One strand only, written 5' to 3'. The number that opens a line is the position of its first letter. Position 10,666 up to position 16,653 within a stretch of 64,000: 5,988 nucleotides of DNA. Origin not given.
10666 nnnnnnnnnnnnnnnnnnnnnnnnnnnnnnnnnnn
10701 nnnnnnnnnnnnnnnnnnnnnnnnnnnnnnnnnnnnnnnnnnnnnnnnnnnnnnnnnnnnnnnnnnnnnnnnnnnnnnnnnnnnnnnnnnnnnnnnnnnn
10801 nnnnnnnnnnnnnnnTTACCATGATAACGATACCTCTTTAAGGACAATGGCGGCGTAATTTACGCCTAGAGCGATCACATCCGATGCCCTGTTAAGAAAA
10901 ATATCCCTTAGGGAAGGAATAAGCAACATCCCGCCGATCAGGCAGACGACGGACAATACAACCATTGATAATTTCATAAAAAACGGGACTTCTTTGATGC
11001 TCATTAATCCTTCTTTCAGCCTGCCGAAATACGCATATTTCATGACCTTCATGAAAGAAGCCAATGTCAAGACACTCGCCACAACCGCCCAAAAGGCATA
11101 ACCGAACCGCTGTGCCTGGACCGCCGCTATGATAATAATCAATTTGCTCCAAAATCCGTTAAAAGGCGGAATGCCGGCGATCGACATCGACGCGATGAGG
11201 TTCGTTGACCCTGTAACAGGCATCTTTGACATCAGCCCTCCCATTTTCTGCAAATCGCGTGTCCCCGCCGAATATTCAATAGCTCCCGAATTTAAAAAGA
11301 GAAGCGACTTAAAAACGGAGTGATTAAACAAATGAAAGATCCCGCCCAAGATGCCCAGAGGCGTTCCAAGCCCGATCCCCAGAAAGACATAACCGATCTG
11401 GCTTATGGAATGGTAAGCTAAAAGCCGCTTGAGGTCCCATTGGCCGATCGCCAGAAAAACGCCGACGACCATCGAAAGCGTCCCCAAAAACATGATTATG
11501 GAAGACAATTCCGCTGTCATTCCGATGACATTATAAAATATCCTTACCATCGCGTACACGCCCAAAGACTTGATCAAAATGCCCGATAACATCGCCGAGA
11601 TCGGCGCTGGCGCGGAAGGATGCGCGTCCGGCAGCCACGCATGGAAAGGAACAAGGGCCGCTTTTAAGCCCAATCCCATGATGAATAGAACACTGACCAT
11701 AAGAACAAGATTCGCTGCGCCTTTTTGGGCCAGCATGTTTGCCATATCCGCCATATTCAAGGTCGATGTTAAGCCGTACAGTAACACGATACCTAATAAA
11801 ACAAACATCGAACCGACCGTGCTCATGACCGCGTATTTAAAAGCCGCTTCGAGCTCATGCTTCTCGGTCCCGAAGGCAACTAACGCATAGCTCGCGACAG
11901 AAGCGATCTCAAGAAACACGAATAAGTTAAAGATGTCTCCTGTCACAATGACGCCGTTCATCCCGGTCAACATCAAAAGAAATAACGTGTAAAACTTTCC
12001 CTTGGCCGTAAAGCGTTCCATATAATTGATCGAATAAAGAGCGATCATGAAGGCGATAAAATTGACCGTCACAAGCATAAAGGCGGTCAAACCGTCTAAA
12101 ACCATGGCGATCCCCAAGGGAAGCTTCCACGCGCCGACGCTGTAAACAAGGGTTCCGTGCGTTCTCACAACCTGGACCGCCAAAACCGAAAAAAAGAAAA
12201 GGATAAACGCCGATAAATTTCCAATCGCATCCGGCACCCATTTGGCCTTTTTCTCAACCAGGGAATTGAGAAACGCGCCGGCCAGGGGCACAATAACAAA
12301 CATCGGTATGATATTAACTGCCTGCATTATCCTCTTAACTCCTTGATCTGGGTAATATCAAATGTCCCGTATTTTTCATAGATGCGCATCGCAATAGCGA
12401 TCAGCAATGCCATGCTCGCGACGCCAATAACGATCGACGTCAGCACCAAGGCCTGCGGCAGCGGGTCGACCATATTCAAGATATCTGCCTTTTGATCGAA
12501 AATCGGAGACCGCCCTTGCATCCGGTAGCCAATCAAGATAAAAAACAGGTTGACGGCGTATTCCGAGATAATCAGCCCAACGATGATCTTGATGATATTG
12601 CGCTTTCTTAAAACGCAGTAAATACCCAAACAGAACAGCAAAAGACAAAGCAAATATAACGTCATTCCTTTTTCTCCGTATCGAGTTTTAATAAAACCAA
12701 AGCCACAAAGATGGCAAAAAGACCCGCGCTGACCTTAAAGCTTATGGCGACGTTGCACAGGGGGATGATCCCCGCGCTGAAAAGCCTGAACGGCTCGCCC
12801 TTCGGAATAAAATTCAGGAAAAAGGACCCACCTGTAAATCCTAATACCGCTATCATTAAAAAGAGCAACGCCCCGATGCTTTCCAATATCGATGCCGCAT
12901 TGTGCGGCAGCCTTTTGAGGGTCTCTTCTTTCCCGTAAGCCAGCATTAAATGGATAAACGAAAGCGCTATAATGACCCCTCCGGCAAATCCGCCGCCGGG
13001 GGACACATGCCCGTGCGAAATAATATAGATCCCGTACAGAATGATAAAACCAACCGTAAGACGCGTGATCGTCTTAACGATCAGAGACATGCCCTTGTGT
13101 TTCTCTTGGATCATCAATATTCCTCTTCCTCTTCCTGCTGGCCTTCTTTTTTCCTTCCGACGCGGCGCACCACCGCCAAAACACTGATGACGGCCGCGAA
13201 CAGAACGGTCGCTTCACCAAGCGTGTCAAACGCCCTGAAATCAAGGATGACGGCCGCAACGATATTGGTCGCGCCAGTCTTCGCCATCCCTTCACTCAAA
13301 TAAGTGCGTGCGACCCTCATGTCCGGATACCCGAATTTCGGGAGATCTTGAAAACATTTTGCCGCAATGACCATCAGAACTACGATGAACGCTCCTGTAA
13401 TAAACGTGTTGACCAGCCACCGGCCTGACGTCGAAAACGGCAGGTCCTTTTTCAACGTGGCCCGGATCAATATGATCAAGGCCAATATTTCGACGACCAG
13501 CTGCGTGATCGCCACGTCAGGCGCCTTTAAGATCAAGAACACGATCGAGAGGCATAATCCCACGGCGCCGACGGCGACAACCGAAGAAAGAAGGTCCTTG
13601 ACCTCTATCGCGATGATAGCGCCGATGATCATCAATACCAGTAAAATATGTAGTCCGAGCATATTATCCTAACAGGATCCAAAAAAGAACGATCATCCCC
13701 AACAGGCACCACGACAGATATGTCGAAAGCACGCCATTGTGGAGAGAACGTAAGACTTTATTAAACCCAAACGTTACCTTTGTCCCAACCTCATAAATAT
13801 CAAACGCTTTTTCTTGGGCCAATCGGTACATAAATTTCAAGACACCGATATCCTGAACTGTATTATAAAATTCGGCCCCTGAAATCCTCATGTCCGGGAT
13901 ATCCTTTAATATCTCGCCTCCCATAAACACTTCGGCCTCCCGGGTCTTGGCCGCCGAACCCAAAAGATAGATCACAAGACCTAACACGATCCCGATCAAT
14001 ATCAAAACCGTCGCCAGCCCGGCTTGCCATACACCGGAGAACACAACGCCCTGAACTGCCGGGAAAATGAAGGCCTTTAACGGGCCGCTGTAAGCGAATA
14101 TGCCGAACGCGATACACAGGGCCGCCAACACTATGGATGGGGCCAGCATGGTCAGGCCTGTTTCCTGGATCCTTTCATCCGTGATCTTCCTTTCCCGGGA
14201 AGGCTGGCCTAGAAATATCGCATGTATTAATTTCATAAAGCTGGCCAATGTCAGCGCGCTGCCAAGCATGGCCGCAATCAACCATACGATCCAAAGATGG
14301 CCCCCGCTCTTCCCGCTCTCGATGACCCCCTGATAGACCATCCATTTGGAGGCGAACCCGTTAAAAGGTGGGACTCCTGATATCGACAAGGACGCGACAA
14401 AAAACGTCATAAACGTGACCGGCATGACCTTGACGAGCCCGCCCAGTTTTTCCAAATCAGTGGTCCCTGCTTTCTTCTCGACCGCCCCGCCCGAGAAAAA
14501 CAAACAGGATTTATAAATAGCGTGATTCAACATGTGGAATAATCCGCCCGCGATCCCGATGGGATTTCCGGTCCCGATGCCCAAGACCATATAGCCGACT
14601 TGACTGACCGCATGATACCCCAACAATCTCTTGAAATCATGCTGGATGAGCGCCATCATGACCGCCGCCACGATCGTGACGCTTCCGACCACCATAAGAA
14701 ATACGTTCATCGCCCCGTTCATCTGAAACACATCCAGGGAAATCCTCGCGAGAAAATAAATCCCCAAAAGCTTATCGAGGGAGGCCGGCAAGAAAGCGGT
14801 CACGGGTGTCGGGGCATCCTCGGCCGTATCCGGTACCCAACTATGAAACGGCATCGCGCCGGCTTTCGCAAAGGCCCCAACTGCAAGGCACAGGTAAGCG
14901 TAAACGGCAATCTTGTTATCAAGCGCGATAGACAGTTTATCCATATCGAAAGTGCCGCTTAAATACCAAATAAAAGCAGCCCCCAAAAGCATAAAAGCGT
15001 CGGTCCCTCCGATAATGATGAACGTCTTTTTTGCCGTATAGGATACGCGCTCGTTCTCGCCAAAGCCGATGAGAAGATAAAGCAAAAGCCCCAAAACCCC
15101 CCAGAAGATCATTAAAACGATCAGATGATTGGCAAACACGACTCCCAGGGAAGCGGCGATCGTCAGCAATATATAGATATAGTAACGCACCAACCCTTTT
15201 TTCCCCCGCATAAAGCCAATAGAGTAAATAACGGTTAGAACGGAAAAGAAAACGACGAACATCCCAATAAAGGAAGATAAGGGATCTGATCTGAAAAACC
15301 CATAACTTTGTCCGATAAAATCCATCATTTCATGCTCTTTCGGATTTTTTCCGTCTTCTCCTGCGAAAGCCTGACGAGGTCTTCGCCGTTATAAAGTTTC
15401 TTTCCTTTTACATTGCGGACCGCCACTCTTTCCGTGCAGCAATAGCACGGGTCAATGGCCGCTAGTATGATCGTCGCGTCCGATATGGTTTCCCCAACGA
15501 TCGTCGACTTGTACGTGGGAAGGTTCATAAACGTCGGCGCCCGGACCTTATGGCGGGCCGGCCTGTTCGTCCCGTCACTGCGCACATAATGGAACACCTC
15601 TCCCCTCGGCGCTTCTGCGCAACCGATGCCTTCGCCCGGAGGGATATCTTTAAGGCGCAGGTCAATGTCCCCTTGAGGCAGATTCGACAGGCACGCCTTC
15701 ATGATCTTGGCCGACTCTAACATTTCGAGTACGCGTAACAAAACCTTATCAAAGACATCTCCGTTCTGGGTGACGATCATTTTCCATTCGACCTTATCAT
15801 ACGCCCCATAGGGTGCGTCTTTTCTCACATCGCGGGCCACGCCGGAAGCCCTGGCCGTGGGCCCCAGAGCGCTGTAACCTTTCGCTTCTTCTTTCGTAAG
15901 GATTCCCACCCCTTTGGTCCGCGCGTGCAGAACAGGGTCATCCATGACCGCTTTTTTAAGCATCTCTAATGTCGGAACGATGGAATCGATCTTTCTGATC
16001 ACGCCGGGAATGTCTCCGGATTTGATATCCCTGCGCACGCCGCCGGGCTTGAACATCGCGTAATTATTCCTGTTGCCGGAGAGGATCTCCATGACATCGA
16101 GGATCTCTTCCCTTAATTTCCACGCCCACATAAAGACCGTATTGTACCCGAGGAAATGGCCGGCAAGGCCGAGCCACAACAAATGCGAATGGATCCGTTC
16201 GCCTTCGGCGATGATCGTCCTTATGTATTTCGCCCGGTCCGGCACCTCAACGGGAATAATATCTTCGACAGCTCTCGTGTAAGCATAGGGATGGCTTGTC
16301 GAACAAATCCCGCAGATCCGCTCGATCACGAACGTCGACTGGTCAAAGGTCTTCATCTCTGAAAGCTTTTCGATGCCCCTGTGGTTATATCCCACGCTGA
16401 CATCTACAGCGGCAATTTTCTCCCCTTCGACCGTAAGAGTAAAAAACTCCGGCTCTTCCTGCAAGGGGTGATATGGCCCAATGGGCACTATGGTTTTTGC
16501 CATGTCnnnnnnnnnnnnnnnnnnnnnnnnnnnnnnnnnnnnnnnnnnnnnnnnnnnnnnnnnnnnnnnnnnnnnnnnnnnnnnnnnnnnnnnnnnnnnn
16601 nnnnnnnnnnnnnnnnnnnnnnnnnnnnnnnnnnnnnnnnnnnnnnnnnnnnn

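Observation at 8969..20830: Group-4 Mbh/Mrp-type [NiFe] hydrogenase operon headed by a sulfhydrogenase-type beta/gamma pair and a CooF-like polyferredoxin: candidate ion-translocating H2:NAD(P)+ oxidoreductase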

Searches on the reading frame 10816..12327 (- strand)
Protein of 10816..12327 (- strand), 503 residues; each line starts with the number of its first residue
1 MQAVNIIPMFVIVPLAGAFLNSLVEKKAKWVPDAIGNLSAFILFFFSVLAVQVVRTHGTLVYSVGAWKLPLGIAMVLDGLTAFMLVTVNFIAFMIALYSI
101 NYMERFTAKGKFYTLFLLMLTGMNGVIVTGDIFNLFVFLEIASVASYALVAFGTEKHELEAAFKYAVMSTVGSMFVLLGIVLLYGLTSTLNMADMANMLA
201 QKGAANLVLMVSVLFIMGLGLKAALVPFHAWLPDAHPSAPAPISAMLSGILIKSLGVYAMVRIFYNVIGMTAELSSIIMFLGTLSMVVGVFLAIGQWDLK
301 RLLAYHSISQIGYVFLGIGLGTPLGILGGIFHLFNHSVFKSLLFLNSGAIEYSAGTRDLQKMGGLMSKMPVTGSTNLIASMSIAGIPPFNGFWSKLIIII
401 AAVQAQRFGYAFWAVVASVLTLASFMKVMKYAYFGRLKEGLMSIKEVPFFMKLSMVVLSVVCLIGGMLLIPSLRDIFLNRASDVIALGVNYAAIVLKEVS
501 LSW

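Call 5: search_protein_families(library=pfam, proteins=[window:10816-12327:-])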
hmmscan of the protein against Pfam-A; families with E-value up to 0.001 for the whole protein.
window:10816-12327:- (503 aa): 3 families
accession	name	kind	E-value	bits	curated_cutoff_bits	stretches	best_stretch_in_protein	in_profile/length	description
PF00361.26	Proton_antipo_M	-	4.9e-68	229.9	21.5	1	131-421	3-294/294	NADH:quinone oxidoreductase/Mrp antiporter, TM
PF00662.26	Proton_antipo_N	-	1.5e-09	38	24.5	1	69-113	7-51/51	NADH-Ubiquinone oxidoreductase (complex I), chain 5 N-terminus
PF10125.14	NADHdeh_related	-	2e-09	37.6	27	1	123-233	81-186/218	NADH dehydrogenase I, subunit N related protein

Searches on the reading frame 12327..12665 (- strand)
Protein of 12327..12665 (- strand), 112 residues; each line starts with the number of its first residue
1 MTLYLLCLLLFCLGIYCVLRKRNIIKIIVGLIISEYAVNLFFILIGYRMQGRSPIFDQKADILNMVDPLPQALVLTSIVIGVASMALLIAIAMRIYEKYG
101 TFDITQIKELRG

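Call 5: search_protein_families(library=pfam, proteins=[window:12327-12665:-])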
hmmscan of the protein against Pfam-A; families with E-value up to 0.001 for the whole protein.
window:12327-12665:- (112 aa): 1 family
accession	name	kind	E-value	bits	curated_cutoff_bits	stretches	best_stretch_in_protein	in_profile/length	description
PF00420.29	Oxidored_q2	-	1.8e-26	92.1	26.1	1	3-111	2-94/95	NADH-ubiquinone/plastoquinone oxidoreductase chain 4L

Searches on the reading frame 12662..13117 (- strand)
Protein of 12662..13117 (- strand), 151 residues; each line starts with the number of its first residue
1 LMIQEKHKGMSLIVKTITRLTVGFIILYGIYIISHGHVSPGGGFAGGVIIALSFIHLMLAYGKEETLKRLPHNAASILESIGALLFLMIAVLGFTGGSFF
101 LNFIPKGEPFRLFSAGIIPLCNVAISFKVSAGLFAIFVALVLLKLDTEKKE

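Call 5: search_protein_families(library=pfam, proteins=[window:12662-13117:-])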
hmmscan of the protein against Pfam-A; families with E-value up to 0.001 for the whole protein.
window:12662-13117:- (151 aa): 1 family
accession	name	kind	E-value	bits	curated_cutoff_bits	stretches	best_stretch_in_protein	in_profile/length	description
PF04039.18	MnhB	-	8e-27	94.4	22.5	1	13-133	1-125/127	Domain related to MnhB subunit of Na+/H+ antiporter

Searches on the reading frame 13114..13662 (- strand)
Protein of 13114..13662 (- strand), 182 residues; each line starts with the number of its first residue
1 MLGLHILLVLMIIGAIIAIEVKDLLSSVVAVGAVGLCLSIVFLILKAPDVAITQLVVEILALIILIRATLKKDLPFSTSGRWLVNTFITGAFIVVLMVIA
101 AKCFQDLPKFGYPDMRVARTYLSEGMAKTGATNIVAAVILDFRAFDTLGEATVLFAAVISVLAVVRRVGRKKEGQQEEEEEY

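Call 4: search_protein_families(library=pfam, proteins=[window:13114-13662:-])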
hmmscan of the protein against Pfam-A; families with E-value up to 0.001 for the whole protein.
window:13114-13662:- (182 aa): 2 families
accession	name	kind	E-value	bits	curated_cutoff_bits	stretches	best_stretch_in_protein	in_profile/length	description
PF13244.11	MbhD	-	7.7e-17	61.7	27.2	1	9-68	1-61/67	MBH, subunit D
PF20501.3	MbhE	-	6.3e-12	45.8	27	1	116-173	32-89/98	MBH, subunit E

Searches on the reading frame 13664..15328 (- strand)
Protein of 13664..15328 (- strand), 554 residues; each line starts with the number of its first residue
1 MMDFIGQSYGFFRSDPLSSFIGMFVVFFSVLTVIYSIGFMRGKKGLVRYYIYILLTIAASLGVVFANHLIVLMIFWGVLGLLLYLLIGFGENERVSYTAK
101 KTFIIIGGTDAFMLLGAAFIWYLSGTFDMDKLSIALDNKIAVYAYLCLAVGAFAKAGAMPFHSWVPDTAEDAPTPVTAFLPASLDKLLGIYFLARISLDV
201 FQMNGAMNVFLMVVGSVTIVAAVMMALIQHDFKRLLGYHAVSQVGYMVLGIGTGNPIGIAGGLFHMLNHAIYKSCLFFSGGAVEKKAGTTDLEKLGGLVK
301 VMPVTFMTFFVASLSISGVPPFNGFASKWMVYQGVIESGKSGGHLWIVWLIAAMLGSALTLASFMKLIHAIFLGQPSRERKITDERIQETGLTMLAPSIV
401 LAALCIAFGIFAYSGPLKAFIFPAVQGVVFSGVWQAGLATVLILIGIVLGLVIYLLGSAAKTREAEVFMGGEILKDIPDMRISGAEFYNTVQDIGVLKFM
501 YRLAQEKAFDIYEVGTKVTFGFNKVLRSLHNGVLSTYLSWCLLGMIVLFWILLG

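Call 4: search_protein_families(library=pfam, proteins=[window:13664-15328:-])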
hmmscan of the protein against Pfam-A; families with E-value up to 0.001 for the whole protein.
window:13664-15328:- (554 aa): 2 families
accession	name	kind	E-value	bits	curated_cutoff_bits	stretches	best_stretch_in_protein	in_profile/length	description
PF00361.26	Proton_antipo_M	-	9.7e-60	202.7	21.5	1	66-340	1-280/294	NADH:quinone oxidoreductase/Mrp antiporter, TM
PF00662.26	Proton_antipo_N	-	0.00013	22.2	24.5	1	12-50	13-51/51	NADH-Ubiquinone oxidoreductase (complex I), chain 5 N-terminus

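Call 6: search_protein_families(library=ncbifam, proteins=[window:13664-15328:-], max_evalue=0.00001)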
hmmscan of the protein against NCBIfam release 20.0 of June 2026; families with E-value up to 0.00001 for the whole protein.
window:13664-15328:- (554 aa): 74 families (the best 25 are shown)
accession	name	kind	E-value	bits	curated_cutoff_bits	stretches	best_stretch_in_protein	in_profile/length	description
NF005141.0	PRK06590.1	equivalog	1.5e-79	268.6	556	1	12-552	77-609/615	NADH-quinone oxidoreductase subunit L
NF006419.0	PRK08668.1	equivalog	4.3e-79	266.9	617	1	21-551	78-611/613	NADH dehydrogenase subunit M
NF006240.0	PRK08376.1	subfamily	8.8e-77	259.2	662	1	12-427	86-506/521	putative monovalent cation/H+ antiporter subunit D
NF009289.0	PRK12649.1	equivalog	2.8e-76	257.5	1117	1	5-455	70-534/789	putative monovalent cation/H+ antiporter subunit A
TIGR01974.1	NDH_I_L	subfamily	4.1e-76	257.2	407.5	1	13-551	79-628/630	NADH-quinone oxidoreductase subunit L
NF005097.0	PRK06525.1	equivalog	8.4e-76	255.6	430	1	8-413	69-476/480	hydrogenase 4 subunit D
NF009287.0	PRK12647.1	equivalog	6.7e-72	243.2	937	1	14-464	74-525/773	putative monovalent cation/H+ antiporter subunit A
NF009288.0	PRK12648.1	equivalog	9.8e-71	239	1104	1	12-459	72-525/954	monovalent cation/H+ antiporter subunit A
NF009285.0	PRK12645.1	equivalog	2.1e-69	234.6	1028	1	15-431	77-511/804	Na+/H+ antiporter subunit A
NF005086.0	PRK06521.1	equivalog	5e-69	233.4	667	1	12-413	76-493/669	hydrogenase 4 subunit B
TIGR00940.1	2a6301s01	subfamily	1.1e-67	229.1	920.45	1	14-435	73-511/793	monovalent cation:proton antiporter subunit A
NF006236.0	PRK08375.1-1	equivalog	1.7e-67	228.5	663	1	12-412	76-481/493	putative monovalent cation/H+ antiporter subunit D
NF009310.0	PRK12668.1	equivalog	2.9e-67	227.8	564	1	2-412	54-434/584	Na(+)/H(+) antiporter subunit D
NF006418.0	PRK08667.1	equivalog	7.5e-61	206.5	794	1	12-503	73-566/644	hydrogenase membrane subunit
NF009284.0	PRK12644.1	equivalog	7.5e-61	206.3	962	1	12-422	70-479/975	Na+/H+ antiporter subunit A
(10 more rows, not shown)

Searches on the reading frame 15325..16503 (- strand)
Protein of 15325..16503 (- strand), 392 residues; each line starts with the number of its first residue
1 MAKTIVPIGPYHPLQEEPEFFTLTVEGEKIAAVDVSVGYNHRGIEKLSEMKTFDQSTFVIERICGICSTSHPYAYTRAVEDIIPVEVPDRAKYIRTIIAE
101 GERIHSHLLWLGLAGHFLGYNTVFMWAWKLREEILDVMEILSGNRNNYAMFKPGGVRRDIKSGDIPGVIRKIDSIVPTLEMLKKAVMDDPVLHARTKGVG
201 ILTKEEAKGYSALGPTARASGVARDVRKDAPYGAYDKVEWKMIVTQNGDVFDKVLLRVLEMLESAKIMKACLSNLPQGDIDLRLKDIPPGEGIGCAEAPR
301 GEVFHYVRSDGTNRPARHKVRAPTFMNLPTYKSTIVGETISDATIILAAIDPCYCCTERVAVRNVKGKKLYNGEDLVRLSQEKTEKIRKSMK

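Call 4: search_protein_families(library=pfam, proteins=[window:15325-16503:-])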
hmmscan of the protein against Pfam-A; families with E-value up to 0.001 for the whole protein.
window:15325-16503:- (392 aa): 2 families
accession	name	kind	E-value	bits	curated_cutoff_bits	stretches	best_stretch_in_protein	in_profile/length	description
PF00346.24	Complex1_49kDa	-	2.2e-68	230.7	24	2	118-281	2-165/271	Respiratory-chain NADH dehydrogenase, 49 Kd subunit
PF00374.24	NiFeSe_Hases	-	8e-17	61.8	25.8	1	42-110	1-69/508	Nickel-dependent hydrogenase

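Call 6: search_protein_families(library=ncbifam, proteins=[window:15325-16503:-], max_evalue=0.00001)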
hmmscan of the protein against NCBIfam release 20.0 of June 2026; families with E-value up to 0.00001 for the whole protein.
window:15325-16503:- (392 aa): 15 families
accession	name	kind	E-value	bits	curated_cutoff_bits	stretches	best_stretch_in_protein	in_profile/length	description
NF004739.1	PRK06075.1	equivalog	1.4e-96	323.6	360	2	6-281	3-278/384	NADH-quinone oxidoreductase subunit D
TIGR01962.1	NuoD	equivalog_domain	4.6e-85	285.8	459.35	2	4-281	3-280/386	NADH dehydrogenase (quinone) subunit D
NF040602.1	F420_dehyd_FpoD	exception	7.5e-81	272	600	1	4-357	8-370/372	F420H2 dehydrogenase subunit FpoD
NF008974.0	PRK12322.1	equivalog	4e-77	259.6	522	1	5-352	8-359/366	NADH-quinone oxidoreductase subunit D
NF009808.0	PRK13292.1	equivalog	1.6e-69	234.6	1156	2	4-278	408-682/791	NADH-quinone oxidoreductase subunit B/C/D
NF008728.0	PRK11742.1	equivalog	3e-61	207.5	840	2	7-280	218-491/598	NADH-quinone oxidoreductase subunit C/D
NF005649.0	PRK07415.1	equivalog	1.7e-57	195.3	583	1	4-280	11-288/394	NAD(P)H-quinone oxidoreductase subunit H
TIGR03295.1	frhA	equivalog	1.7e-22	79.9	392.5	1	42-110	41-109/412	coenzyme F420 hydrogenase subunit alpha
NF033181.1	NiFeSe_hydrog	equivalog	1.8e-18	66.7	600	1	24-110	21-106/507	nickel-dependent hydrogenase large subunit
NF045518.1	H2_NiFeSe_large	exception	1.5e-15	57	780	1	24-110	21-106/485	NiFeSe hydrogenase large subunit HysA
NF041785.2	VhuA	equivalog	6.4e-14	51.3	800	1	41-110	38-107/418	F420-non-reducing hydrogenase Vhu subunit A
NF007778.0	PRK10467.1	equivalog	8.4e-14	50.7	969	1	35-109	32-106/567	hydrogenase 2 large subunit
NF040828.1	sulfhyd_ShyA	equivalog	6.8e-13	48.3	700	1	25-132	21-130/415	NAD(P)-dependent hydrogenase/sulfhydrogenase 2 subunit alpha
NF007550.0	PRK10170.1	equivalog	3.3e-11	42.3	1101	1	26-110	38-122/597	Ni/Fe-hydrogenase large subunit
NF040832.1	sulfhyd_HydA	equivalog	2.3e-06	27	880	0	28-138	26-138/426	NADPH-dependent hydrogenase/sulfhydrogenase 1 subunit alpha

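Call 8: find_homologous_proteins(query=window:15325-16503:-)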
Query window:15325-16503:- (392 aa): 8000 proteins with E <= 0.001 among 8000 candidates; the best 120 are listed.
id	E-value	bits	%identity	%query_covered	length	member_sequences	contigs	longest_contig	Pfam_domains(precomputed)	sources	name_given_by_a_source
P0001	2.5e-264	894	100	100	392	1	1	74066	PF00374.25,PF00346.25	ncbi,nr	ncbi:MAG: nickel-dependent hydrogenase large subunit [Candidatus Omnitrophica bacterium]|nr:nickel-d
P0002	1.1e-236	803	86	100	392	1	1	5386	PF00374.25,PF00346.25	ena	-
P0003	6.5e-236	800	86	100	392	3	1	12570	PF00374.25,PF00346.25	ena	-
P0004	1.6e-235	799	86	100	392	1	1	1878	PF00374.25,PF00346.25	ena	-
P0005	4.4e-235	798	87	100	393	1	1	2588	PF00374.25,PF00346.25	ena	-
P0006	5.0e-235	797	87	100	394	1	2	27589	PF00374.25,PF00346.25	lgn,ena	-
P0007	5.3e-235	797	87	99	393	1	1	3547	PF00374.25,PF00346.25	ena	-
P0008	7.0e-235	797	87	100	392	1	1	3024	PF00374.25,PF00346.25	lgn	-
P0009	1.2e-234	796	87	100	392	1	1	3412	PF00374.25,PF00346.25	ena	-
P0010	1.5e-234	796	87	99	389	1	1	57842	PF00374.25,PF00346.25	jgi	-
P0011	1.8e-234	796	86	100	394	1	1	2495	PF00374.25,PF00346.25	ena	-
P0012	2.0e-234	795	86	100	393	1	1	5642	PF00374.25,PF00346.25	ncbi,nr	ncbi:MAG: nickel-dependent hydrogenase large subunit [Candidatus Omnitrophica bacterium]|nr:nickel-d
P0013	3.3e-234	795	86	100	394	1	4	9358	PF00374.25,PF00346.25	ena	-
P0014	3.7e-234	795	86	100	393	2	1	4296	PF00374.25,PF00346.25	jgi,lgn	jgi:Ni,Fe-hydrogenase III large subunit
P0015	3.8e-234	794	86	100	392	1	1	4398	PF00374.25,PF00346.25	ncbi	-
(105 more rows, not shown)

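Call 25: search_solved_structures(query=window:15325-16503:-, max_evalue=1e-20)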
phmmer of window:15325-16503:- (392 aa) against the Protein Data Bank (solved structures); distinct sequences matched with E-value up to 1e-20: 54.
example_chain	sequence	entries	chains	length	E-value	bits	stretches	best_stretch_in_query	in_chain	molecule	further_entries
6cfw_L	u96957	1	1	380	3.4e-86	292.6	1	6-359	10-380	Membrane-bound hydrogenase subunit alpha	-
7z0s_E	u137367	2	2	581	3.4e-80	272.8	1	4-370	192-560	Formate hydrogenlyase subunit 5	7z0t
7q5y_B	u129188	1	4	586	1.9e-66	227.6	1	3-278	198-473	NADH-quinone oxidoreductase subunit C/D 2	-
6h8k_C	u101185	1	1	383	2.3e-60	207.5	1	7-282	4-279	NUCM protein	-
6gcs_C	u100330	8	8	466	3.3e-60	207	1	6-282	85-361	49-KDA PROTEIN (NUCM) | Subunit NUCM of NADH:Ubiquinone Oxidoreductase (Complex I) | NUCM protein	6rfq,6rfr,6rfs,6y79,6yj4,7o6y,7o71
7b0n_D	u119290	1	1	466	2.3e-59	204.3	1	6-282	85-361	NUCM protein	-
2fug_4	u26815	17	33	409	2e-58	201.2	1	7-309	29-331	NADH-quinone oxidoreductase chain 4 | NADH-QUINONE OXIDOREDUCTASE SUBUNIT 4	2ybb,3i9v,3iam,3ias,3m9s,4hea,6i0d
9iho_D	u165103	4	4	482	2.2e-58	201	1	8-291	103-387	NUCM (49 kDa) subunit of mitochondrial NADH:ubiquinone oxidoreductase (Complex I)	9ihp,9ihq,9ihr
7zm7_C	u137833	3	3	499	2.3e-58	200.9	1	6-291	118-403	NADH-ubiquinone oxidoreductase 49 kDa subunit-like protein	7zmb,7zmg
4wz7_C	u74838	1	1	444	4.8e-58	199.9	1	6-282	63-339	NUCM protein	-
8ba0_D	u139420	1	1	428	1.4e-56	195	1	7-289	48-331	Complex I-49kD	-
8b9z_D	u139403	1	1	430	1.5e-56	195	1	7-289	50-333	Complex I-49kD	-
8esw_S2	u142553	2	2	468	2.1e-56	194.5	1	7-289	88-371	Complex I-49kD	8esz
5xtb_Q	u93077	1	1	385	4.3e-54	186.9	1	8-289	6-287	NADH dehydrogenase [ubiquinone] iron-sulfur protein 2, mitochondrial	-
5xtd_Q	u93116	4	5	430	5e-54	186.7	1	6-289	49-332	NADH dehydrogenase [ubiquinone] iron-sulfur protein 2, mitochondrial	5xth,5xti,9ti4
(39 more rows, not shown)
